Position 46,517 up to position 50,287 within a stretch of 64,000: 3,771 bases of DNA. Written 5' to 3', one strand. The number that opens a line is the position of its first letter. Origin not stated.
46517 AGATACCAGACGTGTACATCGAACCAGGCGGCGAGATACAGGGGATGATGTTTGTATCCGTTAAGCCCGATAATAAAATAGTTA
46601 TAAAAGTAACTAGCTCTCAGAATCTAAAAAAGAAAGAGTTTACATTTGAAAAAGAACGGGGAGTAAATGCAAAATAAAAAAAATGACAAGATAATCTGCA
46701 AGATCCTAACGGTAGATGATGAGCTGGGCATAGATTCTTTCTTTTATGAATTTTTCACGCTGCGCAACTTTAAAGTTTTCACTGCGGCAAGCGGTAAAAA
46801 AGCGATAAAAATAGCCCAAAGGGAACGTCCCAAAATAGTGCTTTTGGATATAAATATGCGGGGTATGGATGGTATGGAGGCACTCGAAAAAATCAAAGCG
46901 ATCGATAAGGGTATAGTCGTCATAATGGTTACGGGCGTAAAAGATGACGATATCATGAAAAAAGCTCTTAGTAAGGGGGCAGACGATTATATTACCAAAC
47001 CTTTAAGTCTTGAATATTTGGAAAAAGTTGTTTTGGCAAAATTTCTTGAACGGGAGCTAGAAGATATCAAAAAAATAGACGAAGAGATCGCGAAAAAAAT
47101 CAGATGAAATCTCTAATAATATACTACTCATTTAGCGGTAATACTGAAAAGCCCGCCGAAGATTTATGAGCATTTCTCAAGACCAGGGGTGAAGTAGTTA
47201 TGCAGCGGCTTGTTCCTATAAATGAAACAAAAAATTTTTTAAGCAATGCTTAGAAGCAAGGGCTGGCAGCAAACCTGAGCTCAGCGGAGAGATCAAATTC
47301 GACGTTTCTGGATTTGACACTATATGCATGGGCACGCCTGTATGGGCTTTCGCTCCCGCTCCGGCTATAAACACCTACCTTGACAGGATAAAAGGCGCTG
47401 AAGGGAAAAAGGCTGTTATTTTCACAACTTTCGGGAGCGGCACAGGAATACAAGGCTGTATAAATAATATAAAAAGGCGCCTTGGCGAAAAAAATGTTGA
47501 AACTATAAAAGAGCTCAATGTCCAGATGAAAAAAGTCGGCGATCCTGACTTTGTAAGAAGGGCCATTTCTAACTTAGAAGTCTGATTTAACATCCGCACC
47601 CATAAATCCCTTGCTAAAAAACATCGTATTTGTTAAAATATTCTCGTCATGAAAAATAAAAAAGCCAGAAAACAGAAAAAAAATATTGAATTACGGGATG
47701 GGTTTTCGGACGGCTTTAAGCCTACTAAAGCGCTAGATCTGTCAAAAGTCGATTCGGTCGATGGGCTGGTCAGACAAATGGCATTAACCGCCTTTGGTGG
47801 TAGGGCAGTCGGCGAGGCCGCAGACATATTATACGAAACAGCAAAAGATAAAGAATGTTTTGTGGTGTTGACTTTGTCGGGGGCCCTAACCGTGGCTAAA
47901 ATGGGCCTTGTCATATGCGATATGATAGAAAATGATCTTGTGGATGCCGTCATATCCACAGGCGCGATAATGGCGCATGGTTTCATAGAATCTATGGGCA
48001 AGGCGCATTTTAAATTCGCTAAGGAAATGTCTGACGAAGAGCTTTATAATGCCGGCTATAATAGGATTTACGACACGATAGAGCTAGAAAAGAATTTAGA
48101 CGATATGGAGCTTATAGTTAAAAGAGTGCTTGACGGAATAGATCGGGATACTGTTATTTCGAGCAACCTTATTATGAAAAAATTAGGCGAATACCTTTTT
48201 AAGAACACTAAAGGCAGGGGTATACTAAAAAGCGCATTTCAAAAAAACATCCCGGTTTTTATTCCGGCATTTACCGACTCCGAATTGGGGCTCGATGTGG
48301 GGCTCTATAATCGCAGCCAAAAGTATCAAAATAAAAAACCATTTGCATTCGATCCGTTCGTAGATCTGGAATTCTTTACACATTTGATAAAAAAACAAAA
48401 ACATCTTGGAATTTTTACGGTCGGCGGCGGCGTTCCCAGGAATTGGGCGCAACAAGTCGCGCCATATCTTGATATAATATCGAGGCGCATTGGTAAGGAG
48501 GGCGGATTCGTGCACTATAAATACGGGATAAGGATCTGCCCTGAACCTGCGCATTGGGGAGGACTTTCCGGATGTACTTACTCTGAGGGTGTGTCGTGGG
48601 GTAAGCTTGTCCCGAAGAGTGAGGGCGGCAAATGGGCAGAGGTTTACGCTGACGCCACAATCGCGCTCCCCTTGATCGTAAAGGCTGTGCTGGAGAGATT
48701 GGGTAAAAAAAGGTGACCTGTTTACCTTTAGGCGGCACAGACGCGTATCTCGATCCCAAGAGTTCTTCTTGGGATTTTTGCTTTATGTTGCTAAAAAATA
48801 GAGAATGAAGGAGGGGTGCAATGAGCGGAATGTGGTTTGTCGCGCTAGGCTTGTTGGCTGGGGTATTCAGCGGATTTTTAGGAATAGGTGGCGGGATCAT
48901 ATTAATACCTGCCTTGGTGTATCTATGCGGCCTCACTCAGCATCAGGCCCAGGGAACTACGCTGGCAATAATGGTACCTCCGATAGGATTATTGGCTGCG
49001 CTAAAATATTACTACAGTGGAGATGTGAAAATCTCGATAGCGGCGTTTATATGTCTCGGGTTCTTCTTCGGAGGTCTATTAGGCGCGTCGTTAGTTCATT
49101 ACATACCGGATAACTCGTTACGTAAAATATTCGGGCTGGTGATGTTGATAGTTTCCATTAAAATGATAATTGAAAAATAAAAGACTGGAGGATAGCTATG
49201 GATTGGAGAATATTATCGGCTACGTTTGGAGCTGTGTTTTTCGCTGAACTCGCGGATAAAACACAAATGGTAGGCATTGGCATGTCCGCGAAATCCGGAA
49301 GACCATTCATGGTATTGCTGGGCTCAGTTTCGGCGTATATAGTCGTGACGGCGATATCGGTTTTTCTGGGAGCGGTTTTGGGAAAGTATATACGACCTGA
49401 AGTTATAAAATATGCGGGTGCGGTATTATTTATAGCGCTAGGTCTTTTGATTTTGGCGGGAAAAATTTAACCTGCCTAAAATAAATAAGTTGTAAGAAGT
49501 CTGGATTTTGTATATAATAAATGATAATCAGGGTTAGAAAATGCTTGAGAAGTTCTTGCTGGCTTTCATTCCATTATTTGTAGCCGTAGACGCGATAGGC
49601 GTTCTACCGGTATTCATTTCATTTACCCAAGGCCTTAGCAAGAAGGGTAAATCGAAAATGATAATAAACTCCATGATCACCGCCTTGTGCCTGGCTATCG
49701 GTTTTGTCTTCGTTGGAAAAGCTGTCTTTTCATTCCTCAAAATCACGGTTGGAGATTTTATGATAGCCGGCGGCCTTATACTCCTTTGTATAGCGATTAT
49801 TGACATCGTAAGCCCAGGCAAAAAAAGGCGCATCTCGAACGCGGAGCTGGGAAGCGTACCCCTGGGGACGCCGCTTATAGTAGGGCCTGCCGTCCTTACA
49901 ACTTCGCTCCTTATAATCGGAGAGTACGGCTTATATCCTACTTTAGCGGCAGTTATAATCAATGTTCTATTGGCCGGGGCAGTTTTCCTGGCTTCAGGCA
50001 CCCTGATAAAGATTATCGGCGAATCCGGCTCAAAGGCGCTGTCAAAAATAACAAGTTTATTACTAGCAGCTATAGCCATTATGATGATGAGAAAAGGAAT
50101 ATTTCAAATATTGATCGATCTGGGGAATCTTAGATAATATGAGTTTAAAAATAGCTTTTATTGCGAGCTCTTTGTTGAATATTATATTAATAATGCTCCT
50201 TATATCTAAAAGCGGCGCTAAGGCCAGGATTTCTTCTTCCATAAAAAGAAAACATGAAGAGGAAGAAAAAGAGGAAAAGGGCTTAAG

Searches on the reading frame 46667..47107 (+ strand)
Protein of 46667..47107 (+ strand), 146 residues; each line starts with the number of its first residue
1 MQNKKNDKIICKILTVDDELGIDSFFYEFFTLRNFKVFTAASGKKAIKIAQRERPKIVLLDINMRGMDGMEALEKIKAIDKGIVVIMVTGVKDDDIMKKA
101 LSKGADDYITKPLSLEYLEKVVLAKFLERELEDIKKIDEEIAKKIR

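Call 38: search_protein_families(library=pfam, proteins=[window:46667-47107:+], max_evalue=0.01)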
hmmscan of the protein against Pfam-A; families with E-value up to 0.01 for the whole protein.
window:46667-47107:+ (146 aa): 1 family
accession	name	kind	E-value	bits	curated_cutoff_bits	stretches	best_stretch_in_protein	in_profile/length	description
PF00072.30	Response_reg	-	4.1e-26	91.8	30.2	1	13-122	1-110/111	Response regulator receiver domain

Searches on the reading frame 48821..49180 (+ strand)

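Call 6: search_protein_families(library=pfam, proteins=[window:48821-49180:+], max_evalue=0.01)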
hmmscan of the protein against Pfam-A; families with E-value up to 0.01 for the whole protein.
window:48821-49180:+ (119 aa): 1 family
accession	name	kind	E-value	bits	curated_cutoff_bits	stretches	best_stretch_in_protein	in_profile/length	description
PF01925.25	TauE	-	1e-24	88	32.6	1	4-115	127-237/237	Sulfite exporter TauE/SafE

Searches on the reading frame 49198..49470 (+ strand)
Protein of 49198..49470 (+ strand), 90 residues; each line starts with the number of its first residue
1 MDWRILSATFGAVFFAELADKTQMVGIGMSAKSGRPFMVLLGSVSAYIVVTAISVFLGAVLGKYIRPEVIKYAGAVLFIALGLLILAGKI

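Call 6: search_protein_families(library=pfam, proteins=[window:49198-49470:+], max_evalue=0.01)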
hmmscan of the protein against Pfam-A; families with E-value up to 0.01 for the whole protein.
window:49198-49470:+ (90 aa): 1 family
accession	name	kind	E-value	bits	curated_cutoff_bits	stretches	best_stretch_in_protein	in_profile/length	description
PF01169.24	GDT1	-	4.8e-21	75.3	27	1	8-82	2-75/75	Divalent cation/proton antiporter GDT1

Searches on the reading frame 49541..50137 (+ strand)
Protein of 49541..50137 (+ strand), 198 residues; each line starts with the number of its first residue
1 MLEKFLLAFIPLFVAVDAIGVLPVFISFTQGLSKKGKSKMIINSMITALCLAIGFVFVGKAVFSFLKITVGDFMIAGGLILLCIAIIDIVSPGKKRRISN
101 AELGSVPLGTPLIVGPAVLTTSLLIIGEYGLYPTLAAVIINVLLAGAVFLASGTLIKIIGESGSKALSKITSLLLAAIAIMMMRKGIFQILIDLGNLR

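Call 6: search_protein_families(library=pfam, proteins=[window:49541-50137:+], max_evalue=0.01)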
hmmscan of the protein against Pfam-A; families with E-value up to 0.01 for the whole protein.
window:49541-50137:+ (198 aa): 1 family
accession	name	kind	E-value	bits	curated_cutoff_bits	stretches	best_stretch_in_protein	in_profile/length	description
PF01914.23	MarC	-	9e-31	107.3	23.9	1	3-190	2-202/203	MarC family integral membrane protein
